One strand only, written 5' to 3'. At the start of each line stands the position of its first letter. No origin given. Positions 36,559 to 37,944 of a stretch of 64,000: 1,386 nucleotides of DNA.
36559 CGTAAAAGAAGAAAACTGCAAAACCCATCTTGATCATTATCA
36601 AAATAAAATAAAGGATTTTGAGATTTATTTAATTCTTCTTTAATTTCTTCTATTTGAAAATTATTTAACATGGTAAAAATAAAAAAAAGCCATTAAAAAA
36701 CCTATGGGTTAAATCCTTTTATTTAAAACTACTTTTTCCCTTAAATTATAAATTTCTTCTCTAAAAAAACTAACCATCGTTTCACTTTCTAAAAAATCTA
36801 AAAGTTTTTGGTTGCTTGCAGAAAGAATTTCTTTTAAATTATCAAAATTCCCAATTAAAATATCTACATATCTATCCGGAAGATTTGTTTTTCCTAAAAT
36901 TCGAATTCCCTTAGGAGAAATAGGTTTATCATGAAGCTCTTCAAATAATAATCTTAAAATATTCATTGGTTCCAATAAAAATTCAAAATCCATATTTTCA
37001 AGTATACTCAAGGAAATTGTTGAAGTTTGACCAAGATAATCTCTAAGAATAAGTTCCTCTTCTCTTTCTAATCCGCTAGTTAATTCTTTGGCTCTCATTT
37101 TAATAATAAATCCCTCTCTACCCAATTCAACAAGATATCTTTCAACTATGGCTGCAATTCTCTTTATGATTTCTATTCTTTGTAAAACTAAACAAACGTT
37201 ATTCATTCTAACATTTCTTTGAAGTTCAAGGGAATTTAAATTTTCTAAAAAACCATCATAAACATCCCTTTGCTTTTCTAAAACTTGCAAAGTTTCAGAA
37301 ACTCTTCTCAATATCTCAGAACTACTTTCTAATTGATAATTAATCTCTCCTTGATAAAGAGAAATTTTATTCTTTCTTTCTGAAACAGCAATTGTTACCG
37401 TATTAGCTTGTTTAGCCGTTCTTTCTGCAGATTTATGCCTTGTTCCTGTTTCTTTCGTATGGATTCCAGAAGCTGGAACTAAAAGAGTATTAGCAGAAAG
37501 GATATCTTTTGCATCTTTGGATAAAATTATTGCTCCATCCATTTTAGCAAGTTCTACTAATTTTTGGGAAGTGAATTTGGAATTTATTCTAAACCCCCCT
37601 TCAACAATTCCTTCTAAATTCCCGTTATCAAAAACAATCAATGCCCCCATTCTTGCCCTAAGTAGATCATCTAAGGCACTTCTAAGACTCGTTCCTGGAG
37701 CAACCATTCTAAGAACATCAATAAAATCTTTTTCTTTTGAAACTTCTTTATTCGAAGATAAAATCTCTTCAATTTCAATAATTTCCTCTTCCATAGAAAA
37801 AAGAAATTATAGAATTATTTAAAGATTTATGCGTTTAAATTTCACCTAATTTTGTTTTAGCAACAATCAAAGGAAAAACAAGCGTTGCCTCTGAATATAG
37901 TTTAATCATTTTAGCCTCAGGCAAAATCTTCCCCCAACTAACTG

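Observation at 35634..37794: Bacterial-type DisA diadenylate cyclase co-transcribed with a DhhP-like DHH phosphodiesterase in an archaeon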

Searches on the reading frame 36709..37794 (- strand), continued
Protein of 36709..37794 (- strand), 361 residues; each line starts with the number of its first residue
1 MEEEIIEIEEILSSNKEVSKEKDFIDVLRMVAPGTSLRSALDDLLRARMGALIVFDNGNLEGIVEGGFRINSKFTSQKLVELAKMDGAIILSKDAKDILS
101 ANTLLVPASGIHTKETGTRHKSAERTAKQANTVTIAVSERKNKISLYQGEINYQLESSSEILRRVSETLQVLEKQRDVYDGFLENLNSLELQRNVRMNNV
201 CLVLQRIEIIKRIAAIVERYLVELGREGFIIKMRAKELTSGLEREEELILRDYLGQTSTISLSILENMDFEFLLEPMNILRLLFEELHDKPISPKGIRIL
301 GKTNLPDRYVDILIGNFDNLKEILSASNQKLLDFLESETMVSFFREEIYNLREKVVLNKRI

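Call 86: find_encoding_contigs(protein=P0396, flank=5000, max_places=2)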
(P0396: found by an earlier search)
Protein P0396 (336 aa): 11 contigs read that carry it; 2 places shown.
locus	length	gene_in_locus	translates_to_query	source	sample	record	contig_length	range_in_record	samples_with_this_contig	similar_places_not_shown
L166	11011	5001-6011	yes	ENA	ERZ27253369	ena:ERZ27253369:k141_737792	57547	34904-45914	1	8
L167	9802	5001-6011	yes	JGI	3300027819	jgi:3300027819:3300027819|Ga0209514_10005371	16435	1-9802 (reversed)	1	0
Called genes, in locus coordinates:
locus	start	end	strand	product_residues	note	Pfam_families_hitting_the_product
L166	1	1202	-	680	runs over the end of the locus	PF02463:SMC_N, PF13476:AAA_23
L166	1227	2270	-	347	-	PF00149:Metallophos (faint)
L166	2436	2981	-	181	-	PF05175:MTS, PF13847:Methyltransf_31 (weak)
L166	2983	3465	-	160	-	-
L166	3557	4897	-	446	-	PF00753:Lactamase_B (weak), PF02112:PDEase_II (weak), PF22505:RNase_J_b_CASP, PF07521:RMMBL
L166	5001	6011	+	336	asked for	PF02457:DAC, PF10635:DisA-linker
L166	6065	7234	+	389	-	PF04041:Glyco_hydro_130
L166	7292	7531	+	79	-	-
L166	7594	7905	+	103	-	-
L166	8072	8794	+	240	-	PF10584:Proteasome_A_N, PF00227:Proteasome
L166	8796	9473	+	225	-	PF01172:SBDS_N, PF09377:SBDS_domain_II, PF20268:SBDS_C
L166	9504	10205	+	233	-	PF21266:S1_RRP4 (faint), PF00013:KH_1, PF15985:KH_6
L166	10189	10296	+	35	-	-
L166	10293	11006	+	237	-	PF01138:RNase_PH, PF03725:RNase_PH_C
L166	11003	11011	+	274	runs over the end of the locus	PF01138:RNase_PH, PF03725:RNase_PH_C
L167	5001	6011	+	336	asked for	PF02457:DAC, PF10635:DisA-linker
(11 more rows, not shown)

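Call 87: find_encoding_contigs(protein=P0251, flank=5000, max_places=2)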
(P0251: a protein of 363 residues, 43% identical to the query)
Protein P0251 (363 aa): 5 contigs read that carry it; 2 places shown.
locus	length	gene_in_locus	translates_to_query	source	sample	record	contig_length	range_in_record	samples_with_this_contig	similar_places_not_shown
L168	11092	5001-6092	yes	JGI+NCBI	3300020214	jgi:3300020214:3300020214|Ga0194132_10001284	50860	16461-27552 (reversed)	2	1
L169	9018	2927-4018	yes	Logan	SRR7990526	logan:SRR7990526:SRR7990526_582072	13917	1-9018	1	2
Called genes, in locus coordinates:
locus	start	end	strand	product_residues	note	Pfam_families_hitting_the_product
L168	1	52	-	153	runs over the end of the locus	-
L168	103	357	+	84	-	PF09656:PGPGW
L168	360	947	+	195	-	-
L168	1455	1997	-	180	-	-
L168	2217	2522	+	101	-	-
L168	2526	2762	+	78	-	-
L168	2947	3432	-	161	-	-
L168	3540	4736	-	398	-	-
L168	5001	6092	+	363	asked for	PF02457:DAC, PF10635:DisA-linker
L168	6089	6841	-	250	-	PF03193:RsgA_GTPase, PF01926:MMR_HSR1, PF02421:FeoB_N (weak)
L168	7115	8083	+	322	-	PF03215:Rad17 (weak), PF05496:RuvB_N (weak), PF00004:AAA, PF13173:AAA_14 (weak), PF13177:DNA_pol3_delta2, PF21960:RCF1-5-like_lid (weak), PF25361:AAA_lid_RFC1, PF08542:Rep_fac_C, +2 more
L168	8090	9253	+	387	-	PF13173:AAA_14 (weak), PF00004:AAA, PF21960:RCF1-5-like_lid (weak)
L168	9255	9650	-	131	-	-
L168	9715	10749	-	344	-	-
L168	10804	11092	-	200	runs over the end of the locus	PF00081:Sod_Fe_N, PF02777:Sod_Fe_C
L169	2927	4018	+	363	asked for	PF02457:DAC, PF10635:DisA-linker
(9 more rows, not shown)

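Call 89: list_cluster_members(proteins=[P0262, P0268, P0264, P0302, P0265, P0328, P0248, P0255, P0257, P0281])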
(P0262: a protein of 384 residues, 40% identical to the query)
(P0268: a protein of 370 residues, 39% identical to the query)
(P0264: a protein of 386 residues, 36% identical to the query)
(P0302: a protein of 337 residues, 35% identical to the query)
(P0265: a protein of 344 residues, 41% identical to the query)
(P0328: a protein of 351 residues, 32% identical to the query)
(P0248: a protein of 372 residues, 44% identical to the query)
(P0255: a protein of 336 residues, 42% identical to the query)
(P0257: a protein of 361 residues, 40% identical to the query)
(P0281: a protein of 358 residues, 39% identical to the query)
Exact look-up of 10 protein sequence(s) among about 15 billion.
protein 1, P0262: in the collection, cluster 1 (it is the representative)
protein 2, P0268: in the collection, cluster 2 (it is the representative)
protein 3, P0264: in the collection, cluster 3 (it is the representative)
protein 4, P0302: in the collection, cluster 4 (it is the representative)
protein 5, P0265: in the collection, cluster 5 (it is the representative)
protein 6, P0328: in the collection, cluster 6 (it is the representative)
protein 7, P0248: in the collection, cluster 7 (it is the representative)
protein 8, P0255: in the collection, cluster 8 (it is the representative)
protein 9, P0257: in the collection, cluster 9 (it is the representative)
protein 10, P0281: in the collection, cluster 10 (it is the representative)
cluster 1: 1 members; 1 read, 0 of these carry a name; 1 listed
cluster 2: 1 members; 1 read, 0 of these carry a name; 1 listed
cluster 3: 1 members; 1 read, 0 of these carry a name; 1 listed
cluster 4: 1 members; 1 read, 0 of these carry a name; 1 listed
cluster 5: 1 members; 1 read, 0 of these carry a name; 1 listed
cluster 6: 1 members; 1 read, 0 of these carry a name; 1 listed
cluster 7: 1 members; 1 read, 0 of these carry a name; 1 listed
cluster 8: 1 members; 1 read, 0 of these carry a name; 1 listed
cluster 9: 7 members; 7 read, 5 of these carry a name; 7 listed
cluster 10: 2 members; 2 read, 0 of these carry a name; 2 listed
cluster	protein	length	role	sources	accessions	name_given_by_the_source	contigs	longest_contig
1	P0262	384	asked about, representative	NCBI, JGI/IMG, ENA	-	-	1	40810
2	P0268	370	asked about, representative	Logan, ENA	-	-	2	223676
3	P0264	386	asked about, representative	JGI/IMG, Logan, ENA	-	-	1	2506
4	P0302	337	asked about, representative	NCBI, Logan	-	-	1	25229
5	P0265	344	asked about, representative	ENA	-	-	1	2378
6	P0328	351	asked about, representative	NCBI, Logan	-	-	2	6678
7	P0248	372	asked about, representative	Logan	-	-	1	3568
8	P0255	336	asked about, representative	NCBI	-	-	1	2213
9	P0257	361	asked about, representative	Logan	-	-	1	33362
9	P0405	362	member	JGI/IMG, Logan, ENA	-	diadenylate cyclase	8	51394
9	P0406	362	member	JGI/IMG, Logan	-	diadenylate cyclase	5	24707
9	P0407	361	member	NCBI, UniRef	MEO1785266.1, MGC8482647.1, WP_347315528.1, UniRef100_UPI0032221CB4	DNA integrity scanning diadenylate cyclase DisA [Thermodesulfobium sp. 4217-1] | DNA integrity scanning diadenylate cyclase DisA n=1 Tax=Thermodesulfobium sp. 4217-1 ...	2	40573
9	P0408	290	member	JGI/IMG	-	diadenylate cyclase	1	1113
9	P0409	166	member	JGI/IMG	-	diadenylate cyclase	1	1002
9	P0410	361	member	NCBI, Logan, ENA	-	-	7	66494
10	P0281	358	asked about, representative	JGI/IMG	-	-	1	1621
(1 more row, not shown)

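Call 90: find_encoding_contigs(protein=P0268, flank=6000, max_places=1)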
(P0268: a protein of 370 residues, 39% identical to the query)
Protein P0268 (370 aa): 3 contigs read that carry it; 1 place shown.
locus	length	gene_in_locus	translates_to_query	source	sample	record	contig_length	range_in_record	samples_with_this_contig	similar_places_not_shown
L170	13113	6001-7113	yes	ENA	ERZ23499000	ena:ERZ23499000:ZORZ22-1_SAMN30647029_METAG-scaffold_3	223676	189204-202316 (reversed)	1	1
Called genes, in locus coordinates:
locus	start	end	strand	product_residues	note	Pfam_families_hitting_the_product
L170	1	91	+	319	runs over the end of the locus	-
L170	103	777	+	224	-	PF08551:DUF1751 (weak), PF01694:Rhomboid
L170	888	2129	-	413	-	PF04894:Nre_N, PF04895:Nre_C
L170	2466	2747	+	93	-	-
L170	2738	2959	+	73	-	-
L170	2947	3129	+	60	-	-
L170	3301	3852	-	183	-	PF04307:YdjM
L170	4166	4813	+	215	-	PF00827:Ribosomal_L15e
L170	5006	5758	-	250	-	-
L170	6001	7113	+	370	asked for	PF02457:DAC, PF10635:DisA-linker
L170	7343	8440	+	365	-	PF01368:DHH (weak), PF02272:DHHA1 (weak)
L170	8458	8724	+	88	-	-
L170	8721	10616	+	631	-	PF01841:Transglut_core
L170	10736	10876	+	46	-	-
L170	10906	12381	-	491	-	PF00587:tRNA-synt_2b, PF03129:HGTP_anticodon, PF09180:ProRS-C_1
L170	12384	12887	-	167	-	-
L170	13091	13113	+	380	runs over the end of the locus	PF01490:Aa_trans, PF03222:Trp_Tyr_perm, PF03845:Spore_permease (weak), PF13520:AA_permease_2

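Call 91: find_encoding_contigs(protein=P0262, flank=6000, max_places=1)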
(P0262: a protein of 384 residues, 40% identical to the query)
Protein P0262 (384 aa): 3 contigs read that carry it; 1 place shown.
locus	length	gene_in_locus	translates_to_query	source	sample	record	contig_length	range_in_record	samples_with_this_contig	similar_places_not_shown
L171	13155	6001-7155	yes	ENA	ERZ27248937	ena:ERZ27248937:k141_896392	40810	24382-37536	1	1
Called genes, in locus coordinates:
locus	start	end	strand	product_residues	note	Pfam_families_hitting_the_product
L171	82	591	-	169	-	-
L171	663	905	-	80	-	-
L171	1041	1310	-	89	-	-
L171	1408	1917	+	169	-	PF00827:Ribosomal_L15e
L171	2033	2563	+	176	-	-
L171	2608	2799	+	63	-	PF21349:RUBY_RBDX (weak)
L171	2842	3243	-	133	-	-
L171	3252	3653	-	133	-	-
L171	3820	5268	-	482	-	PF02629:CoA_binding, PF13380:CoA_binding_2, PF13607:Succ_CoA_lig, PF19045:Ligase_CoA_2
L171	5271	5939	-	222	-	PF13549:ATP-grasp_5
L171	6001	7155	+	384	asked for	PF02457:DAC, PF10635:DisA-linker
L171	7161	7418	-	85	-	-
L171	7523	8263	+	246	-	PF01978:TrmB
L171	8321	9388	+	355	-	PF01368:DHH, PF02272:DHHA1 (weak)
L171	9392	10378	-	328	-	PF01047:MarR (faint), PF08279:HTH_11 (faint), PF12802:MarR_2 (faint), PF13404:HTH_AsnC-type (weak), PF13412:HTH_24, PF01022:HTH_5 (faint), PF13404:HTH_AsnC-type, PF13412:HTH_24, +2 more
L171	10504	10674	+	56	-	-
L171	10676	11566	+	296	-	PF04055:Radical_SAM (faint)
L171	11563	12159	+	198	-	-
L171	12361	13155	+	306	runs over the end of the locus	PF01916:DS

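Call 92: find_encoding_contigs(protein=P0302, flank=6000, max_places=1)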
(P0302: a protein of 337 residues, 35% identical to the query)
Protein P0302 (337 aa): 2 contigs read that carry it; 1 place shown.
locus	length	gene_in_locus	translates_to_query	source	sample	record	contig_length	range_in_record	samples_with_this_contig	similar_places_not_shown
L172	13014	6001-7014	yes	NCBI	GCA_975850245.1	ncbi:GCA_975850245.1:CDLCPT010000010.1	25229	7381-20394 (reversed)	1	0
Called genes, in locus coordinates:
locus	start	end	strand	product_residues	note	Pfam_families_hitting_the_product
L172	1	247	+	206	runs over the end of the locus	-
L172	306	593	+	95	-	PF01157:Ribosomal_L21e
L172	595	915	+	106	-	PF03874:RNA_pol_Rpb4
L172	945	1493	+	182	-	PF04919:DUF655, PF14579:HHH_6 (faint)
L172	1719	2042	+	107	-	PF01906:YbjQ_1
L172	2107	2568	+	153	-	PF00416:Ribosomal_S13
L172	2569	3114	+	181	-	PF01479:S4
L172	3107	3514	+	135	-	PF00411:Ribosomal_S11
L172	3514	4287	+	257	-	PF01193:RNA_pol_L, PF01000:RNA_pol_A_bac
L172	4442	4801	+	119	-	-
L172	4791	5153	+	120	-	PF17135:Ribosomal_L18 (weak)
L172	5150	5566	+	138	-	PF00572:Ribosomal_L13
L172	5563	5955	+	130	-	PF00380:Ribosomal_S9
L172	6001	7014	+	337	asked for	PF02457:DAC, PF10635:DisA-linker, PF14520:HHH_5 (weak)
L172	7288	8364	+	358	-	PF00579:tRNA-synt_1b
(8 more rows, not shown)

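Call 94: search_protein_families(library=pfam, proteins=[P0268, P0265, P0302, P0262, P0264, P0246, P0250, P0251, P0328, P0255], max_evalue=0.05)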
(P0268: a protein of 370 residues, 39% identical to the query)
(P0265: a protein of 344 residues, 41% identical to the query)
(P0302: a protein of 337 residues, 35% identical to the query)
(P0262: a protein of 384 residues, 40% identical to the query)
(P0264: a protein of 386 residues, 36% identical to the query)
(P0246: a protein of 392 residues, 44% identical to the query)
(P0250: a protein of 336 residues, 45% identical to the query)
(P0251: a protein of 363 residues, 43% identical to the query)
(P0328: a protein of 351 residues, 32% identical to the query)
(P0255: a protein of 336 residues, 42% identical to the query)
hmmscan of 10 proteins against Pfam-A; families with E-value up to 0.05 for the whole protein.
P0268 (370 aa): 4 families
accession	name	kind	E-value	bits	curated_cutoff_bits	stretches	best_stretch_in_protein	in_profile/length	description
PF10635.14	DisA-linker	-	5.2e-27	94.8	25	1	162-296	2-139/142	DisA bacterial checkpoint controller linker region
PF02457.21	DAC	-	2.8e-26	91.9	27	1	44-156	2-117/119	DisA bacterial checkpoint controller nucleotide-binding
PF14520.12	HHH_5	-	8.5e-05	23.4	27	1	307-358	4-56/57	Helix-hairpin-helix domain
PF12826.13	HHH_2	-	0.015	15.9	27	1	319-359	17-57/64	Helix-hairpin-helix motif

P0265 (344 aa): 6 families
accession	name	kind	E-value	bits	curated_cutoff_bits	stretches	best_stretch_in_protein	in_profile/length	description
PF02457.21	DAC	-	1.3e-26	93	27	1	22-132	2-117/119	DisA bacterial checkpoint controller nucleotide-binding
PF10635.14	DisA-linker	-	3.4e-18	66.3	25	1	137-264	1-131/142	DisA bacterial checkpoint controller linker region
PF12826.13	HHH_2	-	1.4e-05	25.6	27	1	297-336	18-57/64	Helix-hairpin-helix motif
PF14520.12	HHH_5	-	7.4e-05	23.6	27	1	294-333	14-54/57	Helix-hairpin-helix domain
PF00633.29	HHH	-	0.00024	21.3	24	1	310-333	7-30/30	Helix-hairpin-helix motif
PF20582.4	UPF0758_N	-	0.033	14.7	27.1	0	296-327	46-76/77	UPF0758 N-terminal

P0302 (337 aa): 7 families
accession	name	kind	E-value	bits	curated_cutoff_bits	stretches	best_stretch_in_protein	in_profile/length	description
PF02457.21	DAC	-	4.9e-24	84.7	27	1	18-130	2-117/119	DisA bacterial checkpoint controller nucleotide-binding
PF10635.14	DisA-linker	-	2.6e-18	66.6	25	1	135-264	1-133/142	DisA bacterial checkpoint controller linker region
PF14520.12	HHH_5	-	2.8e-06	28.2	27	1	295-330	17-53/57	Helix-hairpin-helix domain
PF12826.13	HHH_2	-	1.1e-05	25.9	27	1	294-332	17-55/64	Helix-hairpin-helix motif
PF00633.29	HHH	-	0.0091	16.3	24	1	303-331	2-30/30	Helix-hairpin-helix motif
PF22357.2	AF1548-like_C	-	0.029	14.9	23.9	0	303-330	24-50/56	AF1548-like, C-terminal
PF12836.13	HHH_3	-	0.042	14.4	27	0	309-331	11-33/65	Helix-hairpin-helix motif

P0262 (384 aa): 2 families
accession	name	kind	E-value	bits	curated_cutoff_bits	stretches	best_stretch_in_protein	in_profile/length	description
PF10635.14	DisA-linker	-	2.6e-30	105.5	25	1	178-312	1-138/142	DisA bacterial checkpoint controller linker region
PF02457.21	DAC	-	1.5e-24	86.3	27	1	62-172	2-116/119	DisA bacterial checkpoint controller nucleotide-binding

P0264 (386 aa): 3 families
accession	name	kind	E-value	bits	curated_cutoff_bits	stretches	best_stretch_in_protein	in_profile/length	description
PF02457.21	DAC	-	1.2e-27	96.3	27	1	60-171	2-116/119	DisA bacterial checkpoint controller nucleotide-binding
PF10635.14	DisA-linker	-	4e-23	82.2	25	1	177-307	1-134/142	DisA bacterial checkpoint controller linker region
PF14520.12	HHH_5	-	0.0019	19.1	27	1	325-373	6-55/57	Helix-hairpin-helix domain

P0246 (392 aa): 2 families
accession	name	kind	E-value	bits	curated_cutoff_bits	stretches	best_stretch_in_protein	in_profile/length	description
PF10635.14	DisA-linker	-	4.6e-27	95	25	1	188-314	1-133/142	DisA bacterial checkpoint controller linker region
PF02457.21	DAC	-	1.2e-26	93.1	27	1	72-181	2-115/119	DisA bacterial checkpoint controller nucleotide-binding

P0250 (336 aa): 3 families
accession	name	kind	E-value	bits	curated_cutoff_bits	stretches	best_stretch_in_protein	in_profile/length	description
PF10635.14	DisA-linker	-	1.2e-26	93.6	25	1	143-264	1-128/142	DisA bacterial checkpoint controller linker region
PF02457.21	DAC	-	1.3e-24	86.5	27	1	27-138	2-117/119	DisA bacterial checkpoint controller nucleotide-binding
PF25787.1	HTH_SB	-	0.025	14.8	43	0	281-308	23-51/53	Sleeping Beauty transposase HTH domain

P0251 (363 aa): 2 families
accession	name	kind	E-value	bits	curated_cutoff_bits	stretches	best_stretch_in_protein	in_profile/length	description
PF10635.14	DisA-linker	-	9.4e-24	84.3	25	1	168-299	3-138/142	DisA bacterial checkpoint controller linker region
PF02457.21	DAC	-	8e-23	80.7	27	1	51-160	3-116/119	DisA bacterial checkpoint controller nucleotide-binding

P0328 (351 aa): 4 families
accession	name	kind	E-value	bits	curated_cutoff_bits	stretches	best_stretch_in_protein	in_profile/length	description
PF02457.21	DAC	-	5.8e-24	84.4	27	1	34-144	2-117/119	DisA bacterial checkpoint controller nucleotide-binding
PF10635.14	DisA-linker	-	1.4e-10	41.5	25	1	149-267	1-119/142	DisA bacterial checkpoint controller linker region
PF14520.12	HHH_5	-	0.0052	17.7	27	1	300-344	10-55/57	Helix-hairpin-helix domain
PF12826.13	HHH_2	-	0.0091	16.6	27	1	306-344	17-55/64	Helix-hairpin-helix motif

P0255 (336 aa): 2 families
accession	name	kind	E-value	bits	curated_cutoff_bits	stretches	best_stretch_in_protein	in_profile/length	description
PF02457.21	DAC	-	1.2e-27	96.3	27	1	22-133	2-116/119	DisA bacterial checkpoint controller nucleotide-binding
PF10635.14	DisA-linker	-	1e-22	80.9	25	1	140-267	2-134/142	DisA bacterial checkpoint controller linker region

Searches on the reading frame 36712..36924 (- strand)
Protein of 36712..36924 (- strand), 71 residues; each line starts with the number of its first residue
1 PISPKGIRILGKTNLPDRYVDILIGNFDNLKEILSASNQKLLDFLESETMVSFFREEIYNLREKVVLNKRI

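Call 67: search_protein_families(library=pfam, proteins=[window:36712-36924:-], max_evalue=10)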
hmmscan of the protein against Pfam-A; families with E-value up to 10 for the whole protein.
seq(71 aa): 1 family
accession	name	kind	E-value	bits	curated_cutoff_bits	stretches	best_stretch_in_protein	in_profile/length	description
PF10209.14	DUF2340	-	0.084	13.7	25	1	23-60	71-110/120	Uncharacterized conserved protein (DUF2340)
